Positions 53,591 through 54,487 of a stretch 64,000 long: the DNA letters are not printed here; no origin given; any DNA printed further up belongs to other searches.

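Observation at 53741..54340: Fused tandem TIGR04076-like Cys/His-rich domains at the head of the PKS cluster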

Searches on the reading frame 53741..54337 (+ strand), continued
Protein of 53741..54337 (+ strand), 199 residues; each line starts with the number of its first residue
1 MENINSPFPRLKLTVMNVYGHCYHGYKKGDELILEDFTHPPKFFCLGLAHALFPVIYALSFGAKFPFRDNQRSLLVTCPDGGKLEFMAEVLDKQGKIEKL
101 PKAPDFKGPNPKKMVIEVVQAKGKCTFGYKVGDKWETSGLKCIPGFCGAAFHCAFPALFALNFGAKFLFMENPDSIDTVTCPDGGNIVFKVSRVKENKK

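Call 82: list_cluster_members(proteins=[P0162, P0168, P0124, P0169, P0220, P0125])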
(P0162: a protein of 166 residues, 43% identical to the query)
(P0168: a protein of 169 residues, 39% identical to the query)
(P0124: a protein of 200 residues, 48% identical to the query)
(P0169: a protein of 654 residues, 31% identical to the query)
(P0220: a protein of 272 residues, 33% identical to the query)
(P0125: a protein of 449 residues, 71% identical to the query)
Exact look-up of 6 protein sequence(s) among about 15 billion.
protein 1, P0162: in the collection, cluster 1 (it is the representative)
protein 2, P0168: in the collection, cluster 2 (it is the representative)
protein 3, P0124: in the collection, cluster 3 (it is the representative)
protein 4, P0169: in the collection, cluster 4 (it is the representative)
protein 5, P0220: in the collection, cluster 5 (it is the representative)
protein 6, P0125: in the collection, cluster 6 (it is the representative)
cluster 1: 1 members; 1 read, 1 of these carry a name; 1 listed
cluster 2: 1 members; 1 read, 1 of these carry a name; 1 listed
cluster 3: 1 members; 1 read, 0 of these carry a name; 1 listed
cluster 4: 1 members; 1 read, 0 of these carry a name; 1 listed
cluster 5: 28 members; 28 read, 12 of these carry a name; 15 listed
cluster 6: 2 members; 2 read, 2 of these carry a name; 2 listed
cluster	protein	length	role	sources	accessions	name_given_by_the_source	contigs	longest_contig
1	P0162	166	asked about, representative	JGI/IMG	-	acyl carrier protein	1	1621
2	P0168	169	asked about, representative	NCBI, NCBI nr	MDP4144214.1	MAG: TIGR04076 family protein [Bacillota bacterium] | TIGR04076 family protein [Bacillota bacterium]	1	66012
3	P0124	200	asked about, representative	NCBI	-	-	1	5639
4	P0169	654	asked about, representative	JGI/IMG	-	-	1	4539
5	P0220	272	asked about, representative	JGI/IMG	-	-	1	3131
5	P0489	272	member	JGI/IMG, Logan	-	uncharacterized repeat protein (TIGR04076 family)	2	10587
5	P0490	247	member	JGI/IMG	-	uncharacterized repeat protein (TIGR04076 family)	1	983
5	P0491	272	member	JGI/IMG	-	uncharacterized repeat protein (TIGR04076 family)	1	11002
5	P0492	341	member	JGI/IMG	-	uncharacterized repeat protein (TIGR04076 family)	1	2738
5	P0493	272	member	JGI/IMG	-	uncharacterized repeat protein (TIGR04076 family)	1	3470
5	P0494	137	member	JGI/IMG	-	uncharacterized repeat protein (TIGR04076 family)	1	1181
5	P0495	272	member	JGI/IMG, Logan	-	uncharacterized repeat protein (TIGR04076 family)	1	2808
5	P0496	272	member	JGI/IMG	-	uncharacterized repeat protein (TIGR04076 family)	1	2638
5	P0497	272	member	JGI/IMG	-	uncharacterized repeat protein (TIGR04076 family)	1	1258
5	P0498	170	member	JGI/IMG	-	uncharacterized repeat protein (TIGR04076 family)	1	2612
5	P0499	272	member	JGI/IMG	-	uncharacterized repeat protein (TIGR04076 family)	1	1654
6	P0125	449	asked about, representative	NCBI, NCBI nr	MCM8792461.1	MAG: 2-dehydropantoate 2-reductase, partial [Candidatus Omnitrophica bacterium] | 2-dehydropantoate 2-reductase [Candidatus Omnitrophota bacterium]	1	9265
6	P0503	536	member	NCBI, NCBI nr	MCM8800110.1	MAG: 2-dehydropantoate 2-reductase [Candidatus Omnitrophica bacterium] | 2-dehydropantoate 2-reductase [Candidatus Omnitrophota bacterium]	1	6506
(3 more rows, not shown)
